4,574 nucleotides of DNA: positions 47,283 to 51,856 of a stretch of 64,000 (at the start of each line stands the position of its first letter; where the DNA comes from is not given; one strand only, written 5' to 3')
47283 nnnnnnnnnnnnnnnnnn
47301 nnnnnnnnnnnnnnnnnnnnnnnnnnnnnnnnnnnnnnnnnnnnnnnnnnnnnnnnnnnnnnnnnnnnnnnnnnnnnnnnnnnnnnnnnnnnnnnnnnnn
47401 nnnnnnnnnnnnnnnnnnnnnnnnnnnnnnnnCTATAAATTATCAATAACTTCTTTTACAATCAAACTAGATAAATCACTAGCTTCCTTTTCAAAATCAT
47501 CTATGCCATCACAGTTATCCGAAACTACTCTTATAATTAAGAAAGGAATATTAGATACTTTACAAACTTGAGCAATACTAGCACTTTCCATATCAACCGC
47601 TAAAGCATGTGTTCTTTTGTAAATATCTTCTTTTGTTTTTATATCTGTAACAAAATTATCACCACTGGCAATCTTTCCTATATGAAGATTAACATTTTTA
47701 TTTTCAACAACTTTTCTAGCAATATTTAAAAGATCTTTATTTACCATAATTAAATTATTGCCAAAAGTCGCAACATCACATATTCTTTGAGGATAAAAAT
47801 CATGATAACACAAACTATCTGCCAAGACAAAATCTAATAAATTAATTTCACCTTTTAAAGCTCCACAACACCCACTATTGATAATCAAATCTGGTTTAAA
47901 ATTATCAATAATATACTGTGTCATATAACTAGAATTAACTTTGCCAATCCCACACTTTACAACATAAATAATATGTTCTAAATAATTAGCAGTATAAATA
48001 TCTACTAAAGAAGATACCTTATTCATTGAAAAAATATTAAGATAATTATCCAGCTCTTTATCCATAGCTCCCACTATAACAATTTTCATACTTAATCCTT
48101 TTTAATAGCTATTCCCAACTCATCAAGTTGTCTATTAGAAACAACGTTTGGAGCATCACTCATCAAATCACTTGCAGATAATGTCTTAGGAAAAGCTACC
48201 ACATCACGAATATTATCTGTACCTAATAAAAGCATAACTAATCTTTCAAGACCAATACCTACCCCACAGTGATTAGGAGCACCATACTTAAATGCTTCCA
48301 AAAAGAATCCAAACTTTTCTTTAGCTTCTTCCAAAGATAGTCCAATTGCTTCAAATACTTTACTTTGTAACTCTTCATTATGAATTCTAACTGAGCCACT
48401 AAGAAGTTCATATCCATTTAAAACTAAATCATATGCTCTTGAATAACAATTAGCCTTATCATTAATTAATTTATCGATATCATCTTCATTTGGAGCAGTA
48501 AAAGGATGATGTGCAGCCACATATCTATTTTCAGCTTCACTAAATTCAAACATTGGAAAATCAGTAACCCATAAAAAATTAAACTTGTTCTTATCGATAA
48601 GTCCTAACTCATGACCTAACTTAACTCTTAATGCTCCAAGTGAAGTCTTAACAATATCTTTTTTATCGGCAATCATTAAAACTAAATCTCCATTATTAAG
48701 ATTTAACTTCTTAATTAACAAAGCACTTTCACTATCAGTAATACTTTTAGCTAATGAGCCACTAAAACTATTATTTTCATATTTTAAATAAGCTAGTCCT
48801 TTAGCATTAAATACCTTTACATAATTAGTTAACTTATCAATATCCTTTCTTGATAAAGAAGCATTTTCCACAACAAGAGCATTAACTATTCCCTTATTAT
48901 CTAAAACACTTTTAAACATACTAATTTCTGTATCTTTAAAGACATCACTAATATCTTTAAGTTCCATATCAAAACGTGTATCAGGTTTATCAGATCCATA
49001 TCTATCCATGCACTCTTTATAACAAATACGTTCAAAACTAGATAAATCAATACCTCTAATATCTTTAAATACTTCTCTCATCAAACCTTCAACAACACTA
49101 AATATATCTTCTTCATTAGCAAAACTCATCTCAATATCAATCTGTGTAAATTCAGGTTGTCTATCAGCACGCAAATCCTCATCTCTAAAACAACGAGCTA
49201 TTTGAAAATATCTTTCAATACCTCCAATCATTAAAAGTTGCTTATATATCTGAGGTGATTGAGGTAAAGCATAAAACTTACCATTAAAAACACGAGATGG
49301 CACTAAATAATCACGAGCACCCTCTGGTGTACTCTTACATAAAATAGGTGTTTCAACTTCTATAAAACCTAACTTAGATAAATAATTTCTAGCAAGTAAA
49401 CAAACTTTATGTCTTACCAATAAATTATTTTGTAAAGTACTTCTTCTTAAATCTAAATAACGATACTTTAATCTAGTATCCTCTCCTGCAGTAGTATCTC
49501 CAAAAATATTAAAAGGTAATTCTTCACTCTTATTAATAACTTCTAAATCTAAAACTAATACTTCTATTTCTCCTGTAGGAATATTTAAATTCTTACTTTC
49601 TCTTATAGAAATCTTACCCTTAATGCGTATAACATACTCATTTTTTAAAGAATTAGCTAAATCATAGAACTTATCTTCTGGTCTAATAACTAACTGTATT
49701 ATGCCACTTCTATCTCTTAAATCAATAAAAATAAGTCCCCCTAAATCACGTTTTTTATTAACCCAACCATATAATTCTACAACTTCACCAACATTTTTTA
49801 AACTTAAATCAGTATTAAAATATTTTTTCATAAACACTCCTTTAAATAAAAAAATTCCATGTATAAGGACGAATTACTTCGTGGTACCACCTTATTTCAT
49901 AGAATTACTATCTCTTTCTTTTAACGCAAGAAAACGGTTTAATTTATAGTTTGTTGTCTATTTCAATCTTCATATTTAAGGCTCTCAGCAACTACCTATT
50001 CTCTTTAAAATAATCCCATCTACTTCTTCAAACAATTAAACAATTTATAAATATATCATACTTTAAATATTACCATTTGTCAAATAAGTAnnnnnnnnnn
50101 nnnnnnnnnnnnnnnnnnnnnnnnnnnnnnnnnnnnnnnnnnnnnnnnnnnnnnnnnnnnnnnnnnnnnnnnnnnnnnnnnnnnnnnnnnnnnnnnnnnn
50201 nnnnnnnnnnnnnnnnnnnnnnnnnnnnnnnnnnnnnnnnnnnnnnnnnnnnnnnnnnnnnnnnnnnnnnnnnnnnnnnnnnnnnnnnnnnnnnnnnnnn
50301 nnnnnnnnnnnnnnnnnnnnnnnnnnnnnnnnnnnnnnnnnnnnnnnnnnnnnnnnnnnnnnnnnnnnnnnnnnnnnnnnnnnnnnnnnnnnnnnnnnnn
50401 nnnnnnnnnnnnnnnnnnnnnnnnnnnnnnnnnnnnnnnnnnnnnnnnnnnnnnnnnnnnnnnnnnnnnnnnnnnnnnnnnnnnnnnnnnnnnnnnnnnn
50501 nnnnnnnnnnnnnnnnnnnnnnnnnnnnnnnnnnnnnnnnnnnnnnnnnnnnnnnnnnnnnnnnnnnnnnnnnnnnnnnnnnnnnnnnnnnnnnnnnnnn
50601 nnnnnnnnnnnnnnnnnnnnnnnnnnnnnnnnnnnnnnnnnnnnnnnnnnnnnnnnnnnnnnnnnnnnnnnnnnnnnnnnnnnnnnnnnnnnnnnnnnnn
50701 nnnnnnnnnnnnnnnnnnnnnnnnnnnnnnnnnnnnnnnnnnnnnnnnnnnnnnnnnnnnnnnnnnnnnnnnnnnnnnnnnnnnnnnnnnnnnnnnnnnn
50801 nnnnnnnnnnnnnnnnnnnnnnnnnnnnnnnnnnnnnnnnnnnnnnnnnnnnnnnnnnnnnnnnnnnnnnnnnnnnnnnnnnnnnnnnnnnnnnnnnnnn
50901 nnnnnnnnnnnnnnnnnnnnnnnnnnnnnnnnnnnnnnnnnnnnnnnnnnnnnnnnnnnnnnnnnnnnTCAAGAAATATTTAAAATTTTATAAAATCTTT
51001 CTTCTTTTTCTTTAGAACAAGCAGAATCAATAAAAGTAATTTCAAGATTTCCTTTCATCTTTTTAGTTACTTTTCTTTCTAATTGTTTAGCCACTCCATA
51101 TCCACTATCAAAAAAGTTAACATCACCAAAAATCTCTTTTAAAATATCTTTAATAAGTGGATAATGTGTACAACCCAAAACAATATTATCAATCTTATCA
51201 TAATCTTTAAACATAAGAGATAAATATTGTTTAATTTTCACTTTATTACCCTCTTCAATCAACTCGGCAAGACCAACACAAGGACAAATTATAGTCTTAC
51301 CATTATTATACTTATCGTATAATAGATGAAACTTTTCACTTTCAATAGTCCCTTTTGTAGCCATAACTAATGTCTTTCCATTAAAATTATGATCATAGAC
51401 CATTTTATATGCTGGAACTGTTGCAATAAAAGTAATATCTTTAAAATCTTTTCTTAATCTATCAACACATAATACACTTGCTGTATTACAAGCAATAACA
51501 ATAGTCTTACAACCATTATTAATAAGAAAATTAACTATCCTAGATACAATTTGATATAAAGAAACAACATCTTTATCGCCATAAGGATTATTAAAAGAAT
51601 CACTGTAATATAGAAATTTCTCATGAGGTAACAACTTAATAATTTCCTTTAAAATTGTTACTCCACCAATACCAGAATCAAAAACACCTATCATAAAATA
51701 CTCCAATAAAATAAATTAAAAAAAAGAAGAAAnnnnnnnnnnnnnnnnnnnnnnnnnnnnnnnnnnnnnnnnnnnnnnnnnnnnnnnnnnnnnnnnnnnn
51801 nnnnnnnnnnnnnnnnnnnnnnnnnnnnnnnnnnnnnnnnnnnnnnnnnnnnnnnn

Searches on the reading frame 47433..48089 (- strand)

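Call 70: search_protein_families(library=pfam, proteins=[window:47433-48089:-], max_evalue=0.0001)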
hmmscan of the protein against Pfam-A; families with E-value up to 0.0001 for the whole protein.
window:47433-48089:- (218 aa): 1 family
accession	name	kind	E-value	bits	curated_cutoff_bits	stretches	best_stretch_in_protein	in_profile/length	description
PF01048.26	PNP_UDP_1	-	3.1e-42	145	25.1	1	2-215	1-232/233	Phosphorylase superfamily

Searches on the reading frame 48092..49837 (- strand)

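Call 70: search_protein_families(library=pfam, proteins=[window:48092-49837:-], max_evalue=0.0001)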
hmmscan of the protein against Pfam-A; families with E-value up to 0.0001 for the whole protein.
window:48092-49837:- (581 aa): 4 families
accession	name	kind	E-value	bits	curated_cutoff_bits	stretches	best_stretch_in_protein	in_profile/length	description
PF00152.25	tRNA-synt_2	-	8.8e-126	419.5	25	1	119-552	2-307/308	tRNA synthetases class II (D, K and N)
PF02938.19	GAD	-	1.2e-21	77.2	23.4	1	308-400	1-95/95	GAD domain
PF01336.31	tRNA_anti-codon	-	2.4e-18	66.3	27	1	20-101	1-75/75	OB-fold nucleic acid binding domain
PF01409.25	tRNA-synt_2d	-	1.8e-07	31.3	19.8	0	209-264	104-157/246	tRNA synthetases class II core domain (F)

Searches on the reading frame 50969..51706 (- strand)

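Call 71: search_protein_families(library=pfam, proteins=[window:50969-51706:-], max_evalue=0.0001)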
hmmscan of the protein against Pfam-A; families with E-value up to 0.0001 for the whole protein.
window:50969-51706:- (245 aa): 1 family
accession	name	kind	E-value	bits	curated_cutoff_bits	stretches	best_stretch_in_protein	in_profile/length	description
PF01177.27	Asp_Glu_race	-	1.9e-09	38.1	31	1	53-201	55-203/211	Asp/Glu/Hydantoin racemase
